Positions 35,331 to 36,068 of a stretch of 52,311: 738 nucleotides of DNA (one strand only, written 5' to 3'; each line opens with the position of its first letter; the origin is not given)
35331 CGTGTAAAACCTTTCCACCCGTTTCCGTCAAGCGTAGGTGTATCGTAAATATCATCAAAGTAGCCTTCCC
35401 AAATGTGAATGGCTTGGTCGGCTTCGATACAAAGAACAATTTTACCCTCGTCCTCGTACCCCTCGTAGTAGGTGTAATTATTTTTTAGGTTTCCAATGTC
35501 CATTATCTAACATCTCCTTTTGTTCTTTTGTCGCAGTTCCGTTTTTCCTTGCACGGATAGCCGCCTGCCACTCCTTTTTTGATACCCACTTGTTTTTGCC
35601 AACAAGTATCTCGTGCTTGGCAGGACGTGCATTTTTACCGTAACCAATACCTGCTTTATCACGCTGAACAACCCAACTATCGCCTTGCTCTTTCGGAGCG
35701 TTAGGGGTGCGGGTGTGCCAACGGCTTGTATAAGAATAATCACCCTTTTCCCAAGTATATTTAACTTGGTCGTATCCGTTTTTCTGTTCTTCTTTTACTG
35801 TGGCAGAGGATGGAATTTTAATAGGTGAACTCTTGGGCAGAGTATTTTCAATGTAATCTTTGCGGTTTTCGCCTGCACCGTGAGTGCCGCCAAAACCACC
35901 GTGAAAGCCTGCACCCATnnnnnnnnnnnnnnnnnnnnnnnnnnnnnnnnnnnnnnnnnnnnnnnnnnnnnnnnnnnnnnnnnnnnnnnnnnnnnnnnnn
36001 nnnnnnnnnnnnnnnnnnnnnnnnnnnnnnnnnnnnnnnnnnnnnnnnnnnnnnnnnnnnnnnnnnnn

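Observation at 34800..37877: AT-rich ~3 kb island: an XRE/ImmA-gated operon carrying DUF4417 plus a toxin/immunity-like pair, with no mobility genes - candidate undescribed conflict/defence module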

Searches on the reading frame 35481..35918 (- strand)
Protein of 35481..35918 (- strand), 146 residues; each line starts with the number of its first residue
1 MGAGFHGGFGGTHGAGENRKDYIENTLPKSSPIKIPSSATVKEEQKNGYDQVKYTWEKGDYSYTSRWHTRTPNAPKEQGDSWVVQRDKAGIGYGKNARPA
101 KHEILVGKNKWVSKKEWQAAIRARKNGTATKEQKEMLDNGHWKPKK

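Call 3: search_protein_families(library=pfam, proteins=[window:35481-35918:-], max_evalue=0.1)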
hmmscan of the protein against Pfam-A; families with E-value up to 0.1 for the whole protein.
window:35481-35918:- (146 aa): 0 families

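Call 4: search_protein_families(library=padloc, proteins=[window:35481-35918:-], max_evalue=0.1)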
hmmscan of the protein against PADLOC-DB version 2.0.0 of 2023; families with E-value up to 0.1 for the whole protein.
window:35481-35918:- (146 aa): 0 families

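Call 5: search_protein_families(library=phrogs, proteins=[window:35481-35918:-], max_evalue=0.1)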
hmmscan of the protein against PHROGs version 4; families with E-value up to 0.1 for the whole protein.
window:35481-35918:- (146 aa): 0 families

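Call 14: search_protein_families(library=ncbifam, proteins=[window:35481-35918:-], max_evalue=0.1)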
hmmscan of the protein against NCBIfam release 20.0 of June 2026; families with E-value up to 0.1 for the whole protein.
window:35481-35918:- (146 aa): 1 family
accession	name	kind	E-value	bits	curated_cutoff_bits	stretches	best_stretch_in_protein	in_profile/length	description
NF003279.0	PRK04266.1-5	equivalog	0.067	12.6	377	1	87-137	142-193/230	fibrillarin-like rRNA/tRNA 2'-O-methyltransferase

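Call 29: find_homologous_proteins(query=window:35481-35918:-, max_evalue=0.001)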
Query window:35481-35918:- (146 aa): 214 proteins with E <= 0.001 among 220 candidates; the best 120 are listed.
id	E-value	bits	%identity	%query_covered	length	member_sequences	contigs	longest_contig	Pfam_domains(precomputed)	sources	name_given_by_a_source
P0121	1.4e-87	309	92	94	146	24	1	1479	-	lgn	-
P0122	9.1e-81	287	84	100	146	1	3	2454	-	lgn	-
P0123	9.9e-81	287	84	100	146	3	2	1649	-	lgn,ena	-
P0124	1.1e-78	280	83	100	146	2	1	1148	-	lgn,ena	-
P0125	1.5e-78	280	83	92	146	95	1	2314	-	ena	-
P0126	1.6e-78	280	83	100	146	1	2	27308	-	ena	-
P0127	3.0e-78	279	82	94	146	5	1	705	-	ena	-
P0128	4.1e-78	279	82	92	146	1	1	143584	-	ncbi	-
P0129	5.5e-78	278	81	100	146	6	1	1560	-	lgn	-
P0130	1.9e-77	277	82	92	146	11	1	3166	-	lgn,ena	-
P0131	2.0e-77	276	82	100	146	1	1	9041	-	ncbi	-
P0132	4.9e-77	275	83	100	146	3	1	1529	-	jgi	-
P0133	3.5e-76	272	80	92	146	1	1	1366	-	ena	-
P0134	2.7e-75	270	80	98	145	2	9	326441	-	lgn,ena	-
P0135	3.2e-74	266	76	100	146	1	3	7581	-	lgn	-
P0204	4.6e-51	191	71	82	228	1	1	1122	-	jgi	jgi:hypothetical protein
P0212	5.3e-50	187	69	82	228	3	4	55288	-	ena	-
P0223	4.9e-49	184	64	86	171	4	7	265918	-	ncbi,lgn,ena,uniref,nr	ncbi:hypothetical protein [Eubacterium ruminantium]|uniref:hypothetical protein n=1 Tax=Eubacterium 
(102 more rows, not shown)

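Call 30: find_encoding_contigs(protein=P0223, flank=8000, max_places=4)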
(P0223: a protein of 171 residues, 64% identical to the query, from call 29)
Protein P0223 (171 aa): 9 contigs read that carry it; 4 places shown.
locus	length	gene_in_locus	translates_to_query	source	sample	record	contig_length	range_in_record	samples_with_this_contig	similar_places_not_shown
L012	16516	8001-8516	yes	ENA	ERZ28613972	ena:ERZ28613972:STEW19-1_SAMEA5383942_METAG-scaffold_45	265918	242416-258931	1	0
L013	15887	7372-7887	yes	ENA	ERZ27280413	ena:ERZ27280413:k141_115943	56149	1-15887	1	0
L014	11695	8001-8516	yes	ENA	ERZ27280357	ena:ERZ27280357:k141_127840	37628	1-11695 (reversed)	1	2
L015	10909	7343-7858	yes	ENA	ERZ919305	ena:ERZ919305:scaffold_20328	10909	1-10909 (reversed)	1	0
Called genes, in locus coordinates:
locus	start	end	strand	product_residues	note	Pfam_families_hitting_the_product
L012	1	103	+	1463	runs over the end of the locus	PF08450:SGL (faint), PF07494:Reg_prop (faint), PF07495:Y_Y_Y, PF00512:HisKA (faint), PF02518:HATPase_c, PF00072:Response_reg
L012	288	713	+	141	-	PF01243:PNPOx_N, PF16242:Pyrid_ox_like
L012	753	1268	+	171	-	PF13563:2_5_RNA_ligase2, PF02834:LigT_PEase (faint)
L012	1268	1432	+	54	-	-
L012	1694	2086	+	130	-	PF12844:HTH_19 (weak)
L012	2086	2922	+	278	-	-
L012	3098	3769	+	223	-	PF14386:DUF4417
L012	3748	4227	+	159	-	-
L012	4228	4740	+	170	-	-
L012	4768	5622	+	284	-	PF13091:PLDc_2 (weak)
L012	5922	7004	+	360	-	PF06114:Peptidase_M78 (weak)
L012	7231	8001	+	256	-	PF14386:DUF4417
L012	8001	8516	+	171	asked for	-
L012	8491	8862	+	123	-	-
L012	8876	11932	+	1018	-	PF13091:PLDc_2, PF00270:DEAD, PF04851:ResIII, PF18766:SWI2_SNF2, PF00271:Helicase_C, PF26350:DUF8090, PF11907:DUF3427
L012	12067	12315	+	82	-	-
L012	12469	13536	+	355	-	PF02661:Fic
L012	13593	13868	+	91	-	-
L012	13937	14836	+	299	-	-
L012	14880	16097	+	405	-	-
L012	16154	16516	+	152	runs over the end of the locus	-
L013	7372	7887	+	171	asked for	-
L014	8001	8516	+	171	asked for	-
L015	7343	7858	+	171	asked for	-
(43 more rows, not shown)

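Call 31: find_encoding_contigs(protein=P0212, flank=8000, max_places=4)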
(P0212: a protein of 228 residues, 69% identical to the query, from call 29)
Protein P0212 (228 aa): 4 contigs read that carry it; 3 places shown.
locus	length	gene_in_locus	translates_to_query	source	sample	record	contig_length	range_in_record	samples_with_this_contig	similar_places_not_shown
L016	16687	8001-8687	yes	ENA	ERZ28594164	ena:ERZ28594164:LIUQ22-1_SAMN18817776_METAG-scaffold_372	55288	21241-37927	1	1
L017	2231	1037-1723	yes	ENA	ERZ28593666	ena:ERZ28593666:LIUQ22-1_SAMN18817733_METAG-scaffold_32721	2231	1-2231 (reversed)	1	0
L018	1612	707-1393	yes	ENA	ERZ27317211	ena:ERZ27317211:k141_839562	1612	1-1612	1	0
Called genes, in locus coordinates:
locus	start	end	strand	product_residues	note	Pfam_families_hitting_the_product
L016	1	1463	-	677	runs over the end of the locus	PF02518:HATPase_c, PF13589:HATPase_c_3, PF01119:DNA_mis_repair, PF08676:MutL_C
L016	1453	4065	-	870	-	PF01624:MutS_I, PF05188:MutS_II, PF05192:MutS_III, PF05190:MutS_IV, PF00488:MutS_V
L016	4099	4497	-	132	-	PF06133:Com_YlbF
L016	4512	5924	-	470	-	PF00919:UPF0004, PF04055:Radical_SAM, PF01938:TRAM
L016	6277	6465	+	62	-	-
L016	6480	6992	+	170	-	PF10004:DUF2247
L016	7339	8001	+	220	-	PF14386:DUF4417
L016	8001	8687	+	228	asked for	-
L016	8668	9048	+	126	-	-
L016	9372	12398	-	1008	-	-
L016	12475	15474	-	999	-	-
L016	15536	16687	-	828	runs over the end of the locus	PF00521:DNA_topoisoIV, PF03989:DNA_gyraseA_C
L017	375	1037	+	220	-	PF14386:DUF4417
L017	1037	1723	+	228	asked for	-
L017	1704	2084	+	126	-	-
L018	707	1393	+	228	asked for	-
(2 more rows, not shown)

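Call 33: search_solved_structures(query=window:35481-35918:-, max_evalue=1)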
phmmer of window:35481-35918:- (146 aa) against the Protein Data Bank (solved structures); distinct sequences matched with E-value up to 1: 2.
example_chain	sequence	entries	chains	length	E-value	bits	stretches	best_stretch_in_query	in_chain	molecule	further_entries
3bid_A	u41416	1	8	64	0.09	16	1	93-141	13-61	UPF0339 protein NMB1088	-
8r15_A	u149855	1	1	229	0.37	14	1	11-65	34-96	TNT domain-containing protein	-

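Call 39: search_protein_families(library=pfam, proteins=[P0204, P0212, L012:3748-4227:+, L012:4228-4740:+, L012:4768-5622:+, L012:2086-2922:+, L012:8491-8862:+, L016:6480-6992:+], max_evalue=0.05)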
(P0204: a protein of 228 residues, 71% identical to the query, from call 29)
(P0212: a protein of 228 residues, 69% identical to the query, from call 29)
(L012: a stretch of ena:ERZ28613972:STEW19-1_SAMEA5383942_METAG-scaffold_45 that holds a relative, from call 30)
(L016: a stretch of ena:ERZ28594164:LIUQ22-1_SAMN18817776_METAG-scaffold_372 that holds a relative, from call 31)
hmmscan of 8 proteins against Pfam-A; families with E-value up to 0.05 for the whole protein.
P0204 (228 aa): 0 families

P0212 (228 aa): 1 family
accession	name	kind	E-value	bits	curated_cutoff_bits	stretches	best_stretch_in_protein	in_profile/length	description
PF05819.16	NolX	-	0.015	15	26.1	0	57-106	349-396/436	NolX protein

L012:3748-4227:+ (159 aa): 2 families
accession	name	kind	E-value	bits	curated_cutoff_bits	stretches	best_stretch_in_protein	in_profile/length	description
PF18451.7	CdiA_C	-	0.0046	17.6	26.6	1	60-94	1-36/81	Contact-dependent growth inhibition CdiA C-terminal domain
PF00864.24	P2X_receptor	-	0.037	13.5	27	1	50-95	34-78/361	ATP P2X receptor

L012:4228-4740:+ (170 aa): 1 family
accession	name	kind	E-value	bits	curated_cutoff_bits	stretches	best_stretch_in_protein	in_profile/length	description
PF09779.14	Ima1_N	-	0.0031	18.9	28.9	1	72-101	19-47/132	Ima1 N-terminal domain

L012:4768-5622:+ (284 aa): 1 family
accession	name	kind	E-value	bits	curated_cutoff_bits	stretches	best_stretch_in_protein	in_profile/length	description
PF13091.12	PLDc_2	-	8.3e-08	32.6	27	1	150-209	79-132/132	PLD-like domain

L012:2086-2922:+ (278 aa): 1 family
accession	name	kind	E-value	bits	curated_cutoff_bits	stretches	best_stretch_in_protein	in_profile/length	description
PF06114.19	Peptidase_M78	-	0.026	14.8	22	0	177-250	72-122/123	IrrE N-terminal-like domain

L012:8491-8862:+ (123 aa): 0 families

L016:6480-6992:+ (170 aa): 1 family
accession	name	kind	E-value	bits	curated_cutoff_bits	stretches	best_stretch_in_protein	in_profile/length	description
PF10004.14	DUF2247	-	1.1e-34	119.8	25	1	5-161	2-157/158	Uncharacterized protein conserved in bacteria (DUF2247)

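Call 44: predict_structure(alignment_id=A2)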
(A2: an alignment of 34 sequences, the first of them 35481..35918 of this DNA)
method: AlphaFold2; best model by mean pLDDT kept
length: 146 residues; sequences in the alignment: 34
mean_pLDDT: 83.3   pTM: 0.73
mean pLDDT of the five models: 83.3, 81.6, 80.9, 79.5, 79.1
residues with pLDDT >= 90: 72; 70-90: 49; 50-70: 11; < 50: 14
segments of 3 or more residues with pLDDT < 50: 1-14
pLDDT, mean of each block of 10 residues (from residue 1): 39 57 89 93 87 94 92 70 94 90 92 93 89 89 79
secondary structure, 60 per line:
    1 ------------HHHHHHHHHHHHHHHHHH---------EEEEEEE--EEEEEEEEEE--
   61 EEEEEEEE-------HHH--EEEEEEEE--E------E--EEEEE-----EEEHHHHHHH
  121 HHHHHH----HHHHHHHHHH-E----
elements in order: H13-30 E40-46 E49-58 E61-68 E81-88 E101-105 E111-113 H114-126 H131-140

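Call 47: fold_search(model_id=the predicted structure, library=pdb)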
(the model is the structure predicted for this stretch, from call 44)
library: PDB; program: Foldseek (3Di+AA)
matches with E <= 10: 240; with E <= 0.001: 0
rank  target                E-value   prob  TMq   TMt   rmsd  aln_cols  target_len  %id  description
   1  5vtm_V                5.9e-01  0.11  0.17  0.24  13.9        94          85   13  The crystal structure of minor pseudopilin ternary complex of XcpVWX from the Type 2 secretion system of Pseudomonas a (released 2018-05-23)
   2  6uk5_A                6.3e-01  0.08  0.16  0.11  19.1       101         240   14  Structure of SAM bound CalS10, an amino pentose methyltransferase from Micromonospora echinaspora involved in calichea (released 2020-10-07)
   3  9bk6_A                1.3e+00  0.07  0.19  0.26  16.1       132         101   17  Structure of B10_CYTX binder-complex (released 2024-10-09)
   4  3w1z_B                1.3e+00  0.12  0.17  0.17   9.8        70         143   10  Heat shock protein 16.0 from Schizosaccharomyces pombe (released 2013-03-13)
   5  5bw0_F                1.3e+00  0.09  0.18  0.26  12.1        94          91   12  The crystal structure of minor pseudopilin binary complex of XcpV and XcpW from the Type 2 secretion system of Pseudom (released 2016-07-20)
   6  2h1t_A                1.3e+00  0.08  0.20  0.17  12.2       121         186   10  Crystal structure of a duf1089 family protein (pa1994) from pseudomonas aeruginosa at 1.80 A resolution (released 2006-05-30)
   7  6c1y_A                1.4e+00  0.16  0.19  0.32   8.4        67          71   12  mbd of human mecp2 in complex with methylated DNA (released 2018-02-14)
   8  6szw_B                1.5e+00  0.08  0.25  0.22  14.9       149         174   14  Asymmetric complex of Factor XII and kininogen with gC1qR/C1QBP/P32 is governed by allostery (released 2020-07-22)
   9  3d4e                  1.6e+00  0.09  0.19  0.17  14.5       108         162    6  Crystal structure of putative beta-lactamase inhibitor protein (NP_721579.1) from STREPTOCOCCUS MUTANS at 1.40 A resolut (released 2008-07-08)
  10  7pkq_N                1.6e+00  0.07  0.24  0.19  15.7       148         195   16  Small subunit of the Chlamydomonas reinhardtii mitoribosome (released 2023-06-14)
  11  1yqf_C                1.7e+00  0.11  0.27  0.23   8.9       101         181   14  Hypothetical protein from leishmania major unknown function sequence homologue to human p32 protein (released 2005-02-22)
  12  5kph_MODEL_1_A        1.7e+00  0.08  0.19  0.29  12.8        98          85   13  Solution NMR Structure of Denovo Beta Sheet Design Protein, Northeast Structural Genomics Consortium (NESG) Ta (released 2016-09-28)
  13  7te3                  1.7e+00  0.07  0.24  0.21  16.7       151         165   13  Crystal Structure of a Double Loop Deletion Mutant in gC1qR/C1qBP/HABP-1 (released 2022-06-01)
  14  5bsz                  1.7e+00  0.05  0.15  0.10  14.2        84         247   10  X-ray structure of the sugar N-methyltransferase KedS8 from Streptoalloteichus sp ATCC 53650 (released 2015-07-29)
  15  5gv0                  1.8e+00  0.13  0.23  0.22   5.9        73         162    7  Crystal structure of the membrane-proximal domain of mouse lysosome-associated membrane protein 1 (LAMP-1) (released 2016-10-12)
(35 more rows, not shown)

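Call 76: fold_search(model_id=the predicted structure, library=viral)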
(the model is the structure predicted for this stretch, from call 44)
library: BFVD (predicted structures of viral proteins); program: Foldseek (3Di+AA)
matches with E <= 10: 626; with E <= 0.001: 0
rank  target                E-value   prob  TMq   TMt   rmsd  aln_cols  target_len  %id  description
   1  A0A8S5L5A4            1.5e-01  0.35  0.29  0.33  12.8       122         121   17  Coat protein [ssRNA phage SRR6253161_4]
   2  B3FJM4                1.8e-01  0.13  0.19  0.19  13.4       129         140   11  Uncharacterized protein [Pseudomonas phage 201phi2-1]
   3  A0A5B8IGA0            2.1e-01  0.15  0.23  0.21  17.5       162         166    7  Uncharacterized protein [Mimiviridae sp. ChoanoV1]
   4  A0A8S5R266            2.2e-01  0.23  0.24  0.30  12.1       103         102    9  Uncharacterized protein [Myoviridae sp. ct78050]
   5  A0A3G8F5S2            2.6e-01  0.51  0.32  0.45  11.3        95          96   16  (no name in the UniProt tables at hand)
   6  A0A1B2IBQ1            2.8e-01  0.08  0.17  0.14  20.9       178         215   12  (no name in the UniProt tables at hand)
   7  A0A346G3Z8            3.1e-01  0.13  0.22  0.16  19.2       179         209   12  (no name in the UniProt tables at hand)
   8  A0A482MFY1            3.5e-01  0.16  0.23  0.28  10.5       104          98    9  Uncharacterized protein [Serratia phage MTx]
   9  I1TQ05                4.1e-01  0.30  0.33  0.28  12.2       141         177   16  (no name in the UniProt tables at hand)
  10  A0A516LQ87            4.1e-01  0.14  0.22  0.25  18.2       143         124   10  (no name in the UniProt tables at hand)
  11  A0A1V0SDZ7            4.4e-01  0.12  0.21  0.20  14.8       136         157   13  Uncharacterized protein [Indivirus ILV1]
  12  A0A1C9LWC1            4.6e-01  0.72  0.29  0.36   5.2        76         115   12  (no name in the UniProt tables at hand)
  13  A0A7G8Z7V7            4.6e-01  0.30  0.29  0.37  12.0       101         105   13  (no name in the UniProt tables at hand)
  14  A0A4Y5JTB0            4.9e-01  0.77  0.24  0.56   2.8        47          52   19  Uncharacterized protein [Pseudomonas phage vB_PaeM_PA5oct]
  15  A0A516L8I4            5.2e-01  0.60  0.27  0.31   6.8        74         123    9  (no name in the UniProt tables at hand)
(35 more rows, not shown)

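Call 77: search_protein_representatives(alignment_id=A2)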
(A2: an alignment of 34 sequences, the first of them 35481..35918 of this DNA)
Query: 34 sequences, 163 profile positions. Proteins with E-value up to 0.001 (for the whole library): 361; up to 1e-10: 289; up to 1e-30: 141. The best 150 are listed.
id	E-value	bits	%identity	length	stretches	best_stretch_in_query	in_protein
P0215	3.3e-62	225.7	-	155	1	24-162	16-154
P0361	6.5e-61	221.4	-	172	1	3-162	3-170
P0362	1.9e-59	216.7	-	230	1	1-163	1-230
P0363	1.3e-55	204.2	-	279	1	1-162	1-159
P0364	1.9e-53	197.2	-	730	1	19-162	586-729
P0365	3.1e-53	196.5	-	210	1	32-162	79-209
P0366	2.7e-51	190.2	-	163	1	1-163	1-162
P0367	8.2e-50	185.4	-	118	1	51-162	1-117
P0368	4.9e-48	179.6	-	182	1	38-156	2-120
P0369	8.5e-47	175.5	-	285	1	30-162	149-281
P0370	6.8e-46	172.6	-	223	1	17-147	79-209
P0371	7.2e-46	172.5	-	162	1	8-162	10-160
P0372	1.0e-44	168.8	-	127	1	40-162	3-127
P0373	1.4e-44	168.3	-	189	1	24-162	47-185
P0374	1.6e-44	168.1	-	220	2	21-161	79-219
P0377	5.1e-43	163.3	-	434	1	30-162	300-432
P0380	4.8e-42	160.1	-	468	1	23-160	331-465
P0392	1.6e-39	151.9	-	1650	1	29-160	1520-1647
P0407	2.3e-38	148.1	-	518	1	31-162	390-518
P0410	5.2e-38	147.0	-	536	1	21-162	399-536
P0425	1.2e-36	142.5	-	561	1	19-162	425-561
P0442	1.9e-35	138.6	-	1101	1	42-161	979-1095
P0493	7.0e-32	127.0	-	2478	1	46-160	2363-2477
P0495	1.1e-31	126.4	-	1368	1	38-162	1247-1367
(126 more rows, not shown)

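Call 78: search_protein_families(library=pfam, proteins=[P0364, P0392, P0493, P0495, P0442, P0410, P0380, P0407, P0425, P0377], max_evalue=0.001)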
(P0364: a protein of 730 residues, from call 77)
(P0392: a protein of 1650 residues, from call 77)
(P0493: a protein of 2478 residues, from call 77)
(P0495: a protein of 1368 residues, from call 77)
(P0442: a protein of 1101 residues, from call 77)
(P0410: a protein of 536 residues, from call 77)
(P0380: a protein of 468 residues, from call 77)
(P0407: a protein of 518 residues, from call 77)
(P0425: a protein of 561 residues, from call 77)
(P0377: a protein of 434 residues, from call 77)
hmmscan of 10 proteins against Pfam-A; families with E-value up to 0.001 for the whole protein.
P0364 (730 aa): 0 families

P0392 (1650 aa): 2 families
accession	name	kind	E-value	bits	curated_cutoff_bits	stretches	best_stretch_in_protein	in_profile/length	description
PF05593.20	RHS_repeat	-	5.1e-51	170.6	22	5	1105-1140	1-36/38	RHS Repeat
PF20148.4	DUF6531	-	0.00021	22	24.1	0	125-163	1-37/74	Domain of unknown function (DUF6531)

P0493 (2478 aa): 6 families
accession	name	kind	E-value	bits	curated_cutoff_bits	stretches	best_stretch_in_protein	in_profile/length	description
PF05593.20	RHS_repeat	-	6.9e-29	100.1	22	1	1605-1638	2-35/38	RHS Repeat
PF00629.30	MAM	-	4e-15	56.5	26.4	1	163-313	2-154/158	MAM domain, meprin/A5/mu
PF13517.12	FG-GAP_3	-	1.2e-14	55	26.9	2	792-854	1-60/61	FG-GAP-like repeat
PF12256.14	TcdB_toxin_midN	-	3.5e-11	43.2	24.8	1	1048-1203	30-168/181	Insecticide toxin TcdB middle/N-terminal region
PF01839.29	FG-GAP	-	7.7e-10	38.9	22.1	0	790-809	7-29/37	FG-GAP repeat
PF03534.18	SpvB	-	2.8e-08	33.8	22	1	352-525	4-180/287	Salmonella virulence plasmid 65kDa B protein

P0495 (1368 aa): 0 families

P0442 (1101 aa): 0 families

P0410 (536 aa): 0 families

P0380 (468 aa): 0 families

P0407 (518 aa): 2 families
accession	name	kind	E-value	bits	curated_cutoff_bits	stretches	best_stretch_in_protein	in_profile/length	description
PF04740.18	LXG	-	0.00018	21.9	26.5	1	8-198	6-201/202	LXG domain of WXG superfamily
PF15532.11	Ntox30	-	0.00085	20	25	0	425-455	22-52/103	Bacterial toxin 30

P0425 (561 aa): 0 families

P0377 (434 aa): 0 families

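Call 96: search_solved_structures(query=A2, max_evalue=10)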
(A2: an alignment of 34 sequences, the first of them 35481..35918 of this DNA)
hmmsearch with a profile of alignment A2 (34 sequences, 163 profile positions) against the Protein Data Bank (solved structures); distinct sequences matched with E-value up to 10: 3.
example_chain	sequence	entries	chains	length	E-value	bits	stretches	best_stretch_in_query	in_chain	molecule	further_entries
5zux_A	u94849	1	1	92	0.29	14.4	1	18-73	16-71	Rok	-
5zuz_A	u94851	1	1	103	0.34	14.2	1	17-73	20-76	Rok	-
1fbn_A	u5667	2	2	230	0.47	13.7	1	101-161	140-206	MJ FIBRILLARIN HOMOLOGUE | FIBRILLARIN-LIKE PRE-RRNA PROCESSING PROTEIN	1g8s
